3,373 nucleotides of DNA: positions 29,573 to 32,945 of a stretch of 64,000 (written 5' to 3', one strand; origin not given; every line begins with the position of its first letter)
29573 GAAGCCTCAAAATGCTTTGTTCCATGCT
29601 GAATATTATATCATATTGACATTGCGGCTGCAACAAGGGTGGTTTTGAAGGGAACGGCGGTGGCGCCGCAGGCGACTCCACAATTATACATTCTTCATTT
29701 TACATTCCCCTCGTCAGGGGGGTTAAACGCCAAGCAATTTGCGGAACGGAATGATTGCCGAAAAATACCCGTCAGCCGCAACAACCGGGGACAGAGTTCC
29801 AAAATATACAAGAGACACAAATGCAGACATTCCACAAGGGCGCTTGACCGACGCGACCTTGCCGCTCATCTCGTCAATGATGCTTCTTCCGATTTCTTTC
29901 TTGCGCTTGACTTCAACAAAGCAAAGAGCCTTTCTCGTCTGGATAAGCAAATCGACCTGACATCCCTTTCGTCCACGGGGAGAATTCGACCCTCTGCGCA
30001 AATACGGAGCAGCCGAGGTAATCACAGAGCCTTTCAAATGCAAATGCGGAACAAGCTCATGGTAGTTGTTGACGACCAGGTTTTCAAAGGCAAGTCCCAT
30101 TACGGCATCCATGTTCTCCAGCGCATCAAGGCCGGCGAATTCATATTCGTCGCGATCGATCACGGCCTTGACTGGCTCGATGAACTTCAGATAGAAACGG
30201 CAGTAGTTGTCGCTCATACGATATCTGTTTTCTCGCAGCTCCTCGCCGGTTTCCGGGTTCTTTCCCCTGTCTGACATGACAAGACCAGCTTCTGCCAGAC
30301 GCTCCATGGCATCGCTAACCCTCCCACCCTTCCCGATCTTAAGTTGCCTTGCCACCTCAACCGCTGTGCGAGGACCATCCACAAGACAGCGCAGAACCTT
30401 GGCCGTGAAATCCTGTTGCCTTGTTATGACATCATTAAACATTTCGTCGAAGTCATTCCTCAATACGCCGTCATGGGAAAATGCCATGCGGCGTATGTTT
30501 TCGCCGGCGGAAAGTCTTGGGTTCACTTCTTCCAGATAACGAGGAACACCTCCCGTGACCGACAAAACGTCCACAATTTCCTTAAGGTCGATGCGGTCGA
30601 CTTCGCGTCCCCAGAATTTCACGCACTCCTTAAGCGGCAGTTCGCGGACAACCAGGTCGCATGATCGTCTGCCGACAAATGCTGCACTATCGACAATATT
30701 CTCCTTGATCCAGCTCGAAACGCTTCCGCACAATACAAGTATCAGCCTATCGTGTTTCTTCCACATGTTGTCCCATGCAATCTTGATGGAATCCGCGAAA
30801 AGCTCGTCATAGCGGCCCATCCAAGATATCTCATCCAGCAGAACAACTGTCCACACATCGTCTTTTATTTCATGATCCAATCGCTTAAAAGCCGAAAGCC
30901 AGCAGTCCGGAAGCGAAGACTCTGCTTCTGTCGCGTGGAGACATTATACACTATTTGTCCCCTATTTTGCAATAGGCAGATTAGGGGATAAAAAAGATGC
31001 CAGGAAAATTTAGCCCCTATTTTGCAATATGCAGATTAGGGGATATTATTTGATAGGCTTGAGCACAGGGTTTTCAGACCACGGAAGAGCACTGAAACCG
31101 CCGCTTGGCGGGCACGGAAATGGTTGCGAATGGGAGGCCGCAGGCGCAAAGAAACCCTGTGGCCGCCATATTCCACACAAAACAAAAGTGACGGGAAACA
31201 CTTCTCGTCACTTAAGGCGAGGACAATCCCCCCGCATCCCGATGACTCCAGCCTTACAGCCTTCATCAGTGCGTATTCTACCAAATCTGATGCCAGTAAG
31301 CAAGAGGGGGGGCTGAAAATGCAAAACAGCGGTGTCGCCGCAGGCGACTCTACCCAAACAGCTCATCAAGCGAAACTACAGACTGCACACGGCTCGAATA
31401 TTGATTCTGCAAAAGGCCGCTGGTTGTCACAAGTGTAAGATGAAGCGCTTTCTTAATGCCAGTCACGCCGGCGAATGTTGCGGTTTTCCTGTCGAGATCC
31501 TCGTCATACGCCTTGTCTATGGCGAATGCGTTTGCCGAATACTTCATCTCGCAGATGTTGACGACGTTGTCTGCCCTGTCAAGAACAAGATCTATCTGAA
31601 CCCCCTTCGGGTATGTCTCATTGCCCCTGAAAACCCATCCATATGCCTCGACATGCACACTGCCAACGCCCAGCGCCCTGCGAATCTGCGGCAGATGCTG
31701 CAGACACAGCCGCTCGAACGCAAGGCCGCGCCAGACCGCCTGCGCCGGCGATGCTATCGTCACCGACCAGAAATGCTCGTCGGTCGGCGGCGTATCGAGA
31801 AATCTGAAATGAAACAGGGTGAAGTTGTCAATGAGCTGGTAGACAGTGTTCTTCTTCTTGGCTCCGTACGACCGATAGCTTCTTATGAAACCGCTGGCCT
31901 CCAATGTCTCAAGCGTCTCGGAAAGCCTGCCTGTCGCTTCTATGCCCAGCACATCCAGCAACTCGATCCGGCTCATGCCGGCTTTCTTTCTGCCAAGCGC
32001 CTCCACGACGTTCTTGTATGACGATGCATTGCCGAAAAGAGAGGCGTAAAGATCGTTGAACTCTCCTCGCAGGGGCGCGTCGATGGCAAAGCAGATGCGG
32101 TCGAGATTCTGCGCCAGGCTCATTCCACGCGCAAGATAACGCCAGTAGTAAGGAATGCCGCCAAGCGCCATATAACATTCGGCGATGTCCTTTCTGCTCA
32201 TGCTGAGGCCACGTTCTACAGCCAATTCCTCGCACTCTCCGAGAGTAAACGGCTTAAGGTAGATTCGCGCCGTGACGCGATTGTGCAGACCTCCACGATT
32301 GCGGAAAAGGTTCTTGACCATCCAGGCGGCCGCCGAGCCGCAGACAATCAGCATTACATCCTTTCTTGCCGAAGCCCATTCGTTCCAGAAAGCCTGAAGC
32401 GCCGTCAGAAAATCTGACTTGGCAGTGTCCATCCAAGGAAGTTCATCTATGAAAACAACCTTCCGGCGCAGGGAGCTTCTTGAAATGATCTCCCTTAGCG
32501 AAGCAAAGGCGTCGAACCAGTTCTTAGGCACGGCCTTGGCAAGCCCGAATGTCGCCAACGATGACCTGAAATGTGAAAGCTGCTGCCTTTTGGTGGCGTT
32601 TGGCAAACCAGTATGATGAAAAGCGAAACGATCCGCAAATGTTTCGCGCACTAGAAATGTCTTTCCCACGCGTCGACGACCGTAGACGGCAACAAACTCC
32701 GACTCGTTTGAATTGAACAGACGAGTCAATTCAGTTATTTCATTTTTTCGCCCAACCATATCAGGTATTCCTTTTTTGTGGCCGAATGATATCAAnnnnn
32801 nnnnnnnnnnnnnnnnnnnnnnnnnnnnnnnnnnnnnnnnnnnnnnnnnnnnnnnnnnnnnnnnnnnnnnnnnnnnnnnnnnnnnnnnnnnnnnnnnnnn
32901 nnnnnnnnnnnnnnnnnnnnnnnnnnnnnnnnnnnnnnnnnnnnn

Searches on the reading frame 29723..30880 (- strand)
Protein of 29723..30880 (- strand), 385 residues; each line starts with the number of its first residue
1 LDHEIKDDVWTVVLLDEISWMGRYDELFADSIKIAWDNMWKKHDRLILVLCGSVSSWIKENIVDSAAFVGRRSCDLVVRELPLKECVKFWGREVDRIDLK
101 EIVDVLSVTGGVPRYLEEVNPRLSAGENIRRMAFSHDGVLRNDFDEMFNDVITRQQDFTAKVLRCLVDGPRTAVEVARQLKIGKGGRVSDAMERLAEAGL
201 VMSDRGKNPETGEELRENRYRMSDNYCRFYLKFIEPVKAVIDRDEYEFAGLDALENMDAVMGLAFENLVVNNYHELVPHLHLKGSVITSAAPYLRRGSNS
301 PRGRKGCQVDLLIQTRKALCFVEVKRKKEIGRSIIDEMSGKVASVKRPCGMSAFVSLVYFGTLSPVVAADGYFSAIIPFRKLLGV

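Call 5: search_protein_families(library=pfam, proteins=[window:29723-30880:-], max_evalue=0.01)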
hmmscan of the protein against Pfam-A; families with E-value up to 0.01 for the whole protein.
window:29723-30880:- (385 aa): 4 families
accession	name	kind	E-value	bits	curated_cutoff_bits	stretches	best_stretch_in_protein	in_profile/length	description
PF01637.24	ATPase_2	-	0.00011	22.5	33.2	1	11-119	112-225/225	ATPase domain predominantly from Archaea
PF12840.13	HTH_20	-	0.00015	22.1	27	1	161-202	8-49/51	Helix-turn-helix domain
PF01978.25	TrmB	-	0.00016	21.9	25.6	1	161-217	12-59/68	Sugar-specific transcriptional regulator TrmB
PF24270.1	HTH_Cmi2_C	-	0.0014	19.3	27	1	145-204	61-121/125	Cmi2, C-terminal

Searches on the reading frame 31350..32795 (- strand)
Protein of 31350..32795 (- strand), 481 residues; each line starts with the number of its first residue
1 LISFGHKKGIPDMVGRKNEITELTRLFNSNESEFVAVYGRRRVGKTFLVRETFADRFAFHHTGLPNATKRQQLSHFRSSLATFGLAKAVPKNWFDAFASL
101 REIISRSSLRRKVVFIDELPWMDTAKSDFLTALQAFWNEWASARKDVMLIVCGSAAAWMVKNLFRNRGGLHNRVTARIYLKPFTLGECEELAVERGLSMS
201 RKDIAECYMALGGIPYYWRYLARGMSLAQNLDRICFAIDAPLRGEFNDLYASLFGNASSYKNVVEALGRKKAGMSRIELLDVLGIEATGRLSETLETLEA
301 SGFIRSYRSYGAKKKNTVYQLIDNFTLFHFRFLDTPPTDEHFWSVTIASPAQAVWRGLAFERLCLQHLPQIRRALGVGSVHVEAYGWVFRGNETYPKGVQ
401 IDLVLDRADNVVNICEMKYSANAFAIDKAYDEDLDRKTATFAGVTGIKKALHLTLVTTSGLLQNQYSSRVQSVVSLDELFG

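Call 5: search_protein_families(library=pfam, proteins=[window:31350-32795:-], max_evalue=0.01)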
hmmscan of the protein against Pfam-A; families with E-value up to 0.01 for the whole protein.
window:31350-32795:- (481 aa): 6 families
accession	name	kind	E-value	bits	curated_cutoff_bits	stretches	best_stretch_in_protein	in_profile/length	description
PF01637.24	ATPase_2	-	4e-16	59.9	33.2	1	14-217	2-221/225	ATPase domain predominantly from Archaea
PF13191.12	AAA_16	-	3.7e-09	37.7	32.6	1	14-134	3-156/167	AAA ATPase domain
PF13401.12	AAA_22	-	3e-06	28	27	1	33-154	6-123/130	AAA domain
PF13173.12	AAA_14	-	1.8e-05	25.2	27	1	33-187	3-127/129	AAA domain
PF14516.12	AAA_35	-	0.0049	16.2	27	1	123-219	143-237/331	AAA-like domain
PF00004.35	AAA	-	0.0056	17.6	21.2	0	37-165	3-119/131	ATPase family associated with various cellular activities (AAA)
